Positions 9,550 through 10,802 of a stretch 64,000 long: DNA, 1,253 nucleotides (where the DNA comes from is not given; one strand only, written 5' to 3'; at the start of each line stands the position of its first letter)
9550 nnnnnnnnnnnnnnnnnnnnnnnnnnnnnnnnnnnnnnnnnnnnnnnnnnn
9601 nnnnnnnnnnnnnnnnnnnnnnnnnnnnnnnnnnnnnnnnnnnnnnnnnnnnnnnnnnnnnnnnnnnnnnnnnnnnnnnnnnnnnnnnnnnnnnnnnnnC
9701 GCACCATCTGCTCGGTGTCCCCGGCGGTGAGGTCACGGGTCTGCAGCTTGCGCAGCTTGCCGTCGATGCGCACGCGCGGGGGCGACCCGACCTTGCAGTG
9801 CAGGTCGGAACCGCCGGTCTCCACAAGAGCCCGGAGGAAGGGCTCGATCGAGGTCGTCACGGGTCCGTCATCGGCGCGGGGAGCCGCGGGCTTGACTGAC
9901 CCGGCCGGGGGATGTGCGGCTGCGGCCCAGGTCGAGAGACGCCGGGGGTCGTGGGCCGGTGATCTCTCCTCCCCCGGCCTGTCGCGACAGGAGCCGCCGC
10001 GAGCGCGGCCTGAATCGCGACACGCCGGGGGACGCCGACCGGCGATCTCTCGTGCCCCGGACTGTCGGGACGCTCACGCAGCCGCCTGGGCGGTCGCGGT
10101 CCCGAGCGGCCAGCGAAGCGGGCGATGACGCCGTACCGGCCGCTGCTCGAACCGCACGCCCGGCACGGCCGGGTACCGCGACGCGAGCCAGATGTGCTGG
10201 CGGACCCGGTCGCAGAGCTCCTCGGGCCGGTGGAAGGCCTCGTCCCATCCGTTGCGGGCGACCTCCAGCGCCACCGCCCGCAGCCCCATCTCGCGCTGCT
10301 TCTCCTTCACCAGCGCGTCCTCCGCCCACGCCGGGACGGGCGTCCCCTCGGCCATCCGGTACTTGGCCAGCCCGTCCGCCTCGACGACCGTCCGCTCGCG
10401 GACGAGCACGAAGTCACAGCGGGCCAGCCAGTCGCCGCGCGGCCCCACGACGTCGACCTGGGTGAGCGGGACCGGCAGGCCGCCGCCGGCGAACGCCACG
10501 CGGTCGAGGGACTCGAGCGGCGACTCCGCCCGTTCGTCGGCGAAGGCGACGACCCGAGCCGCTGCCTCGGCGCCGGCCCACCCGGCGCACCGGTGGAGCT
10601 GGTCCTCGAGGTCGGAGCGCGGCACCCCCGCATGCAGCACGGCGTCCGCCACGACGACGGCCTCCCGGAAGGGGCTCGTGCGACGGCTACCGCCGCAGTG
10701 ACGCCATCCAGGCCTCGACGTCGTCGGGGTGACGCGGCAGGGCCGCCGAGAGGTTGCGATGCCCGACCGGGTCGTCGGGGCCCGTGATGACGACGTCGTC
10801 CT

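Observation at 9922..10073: Ungapped 83-bp tandem duplication with conserved hairpin potential in the pilT leader/promoter region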

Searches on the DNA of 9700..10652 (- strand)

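Call 6: search_rna_families(source=window, start=9700, end=10300, threshold=evalue, max_evalue=10, show_alignments=3)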
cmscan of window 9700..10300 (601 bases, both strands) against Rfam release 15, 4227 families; matches with E-value up to 10: 4.
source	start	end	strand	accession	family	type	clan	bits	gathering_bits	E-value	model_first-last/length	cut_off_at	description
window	9965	10032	-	RF02801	PyrR201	Gene; snRNA; snoRNA; HACA-box;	-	24.1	49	0.071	1-68/68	no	Pyrobaculum sRNA 201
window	10082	10146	+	RF02827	Scr6106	Gene; sRNA;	-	22.6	52.5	2.2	1-85/85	no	Streptomyces RNA 6106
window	9970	10032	-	RF00671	mir-138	Gene; miRNA;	-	22.4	50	0.03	1-78/78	no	mir-138 microRNA precursor family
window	10209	10264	+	RF01541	TB11Cs4H3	Gene; snRNA; snoRNA; HACA-box;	-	16.8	40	2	1-74/74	no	Trypanosomatid snoRNA TB11Cs4H3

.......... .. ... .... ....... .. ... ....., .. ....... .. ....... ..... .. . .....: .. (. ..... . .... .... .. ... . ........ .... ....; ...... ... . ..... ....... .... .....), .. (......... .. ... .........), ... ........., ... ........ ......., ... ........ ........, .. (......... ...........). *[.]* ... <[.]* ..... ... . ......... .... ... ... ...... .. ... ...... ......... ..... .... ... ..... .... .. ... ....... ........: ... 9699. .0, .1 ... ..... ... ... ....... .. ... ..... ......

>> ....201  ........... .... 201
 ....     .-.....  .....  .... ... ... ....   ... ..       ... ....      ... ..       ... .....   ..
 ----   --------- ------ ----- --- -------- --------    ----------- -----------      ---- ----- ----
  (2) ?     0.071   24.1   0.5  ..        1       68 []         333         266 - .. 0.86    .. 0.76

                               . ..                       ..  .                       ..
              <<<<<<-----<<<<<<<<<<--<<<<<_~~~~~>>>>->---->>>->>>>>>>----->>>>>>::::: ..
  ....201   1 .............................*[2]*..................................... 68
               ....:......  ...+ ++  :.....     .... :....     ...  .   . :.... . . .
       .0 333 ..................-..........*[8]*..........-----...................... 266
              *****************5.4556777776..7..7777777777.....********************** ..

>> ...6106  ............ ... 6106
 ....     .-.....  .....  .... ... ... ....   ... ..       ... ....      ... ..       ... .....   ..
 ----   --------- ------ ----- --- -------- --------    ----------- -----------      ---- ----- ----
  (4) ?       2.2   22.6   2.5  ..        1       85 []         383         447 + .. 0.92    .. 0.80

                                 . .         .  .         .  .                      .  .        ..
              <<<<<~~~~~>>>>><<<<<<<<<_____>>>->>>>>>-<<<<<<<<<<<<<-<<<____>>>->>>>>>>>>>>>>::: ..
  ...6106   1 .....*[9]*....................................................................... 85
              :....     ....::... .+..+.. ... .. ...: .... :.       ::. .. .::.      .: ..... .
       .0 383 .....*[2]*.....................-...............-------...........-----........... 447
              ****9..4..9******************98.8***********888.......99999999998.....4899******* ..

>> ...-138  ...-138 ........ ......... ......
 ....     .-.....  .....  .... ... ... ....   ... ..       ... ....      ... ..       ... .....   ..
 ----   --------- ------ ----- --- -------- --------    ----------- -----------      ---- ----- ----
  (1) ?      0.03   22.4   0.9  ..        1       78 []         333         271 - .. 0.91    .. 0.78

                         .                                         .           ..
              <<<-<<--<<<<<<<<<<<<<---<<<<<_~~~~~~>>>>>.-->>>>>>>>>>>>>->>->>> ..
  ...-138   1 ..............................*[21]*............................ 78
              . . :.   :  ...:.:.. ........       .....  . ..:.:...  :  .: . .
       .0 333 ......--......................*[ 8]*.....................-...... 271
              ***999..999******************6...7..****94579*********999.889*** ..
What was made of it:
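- On Riboswitch / cis-regulatory leader RNA of pilT: Rfam 15 in E-value mode gave a best score of 24.1 bits against a gathering score of 49, to unrelated families (call 6).
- Rfam gives nothing near threshold: best 24.1 bits against a gathering score of 49 (call 6).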

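Call 46: search_rna_families(sources=[L088, L101, L107, L111, L113, L122, L120, L090, L092, L097, L098, L084, L124], threshold=gathering)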
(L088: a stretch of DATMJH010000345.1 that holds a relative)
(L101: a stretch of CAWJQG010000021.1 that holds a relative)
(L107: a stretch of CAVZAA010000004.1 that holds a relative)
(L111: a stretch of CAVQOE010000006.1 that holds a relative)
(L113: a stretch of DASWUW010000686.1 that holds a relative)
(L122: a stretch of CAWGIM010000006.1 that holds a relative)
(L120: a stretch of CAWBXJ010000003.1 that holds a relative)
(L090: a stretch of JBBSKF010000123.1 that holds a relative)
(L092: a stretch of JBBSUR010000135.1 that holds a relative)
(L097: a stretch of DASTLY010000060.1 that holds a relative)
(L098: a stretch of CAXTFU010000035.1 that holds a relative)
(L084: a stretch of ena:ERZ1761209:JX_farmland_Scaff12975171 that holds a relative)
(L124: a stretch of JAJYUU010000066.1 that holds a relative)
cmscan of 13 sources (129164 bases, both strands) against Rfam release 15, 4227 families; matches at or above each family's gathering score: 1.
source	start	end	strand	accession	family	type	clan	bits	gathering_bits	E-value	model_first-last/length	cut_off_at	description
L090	396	473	-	RF01051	c-di-GMP-I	Cis-reg; riboswitch;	CL00126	52.1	35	5.5e-07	1-87/87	no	c-di-GMP-I riboswitch aptamer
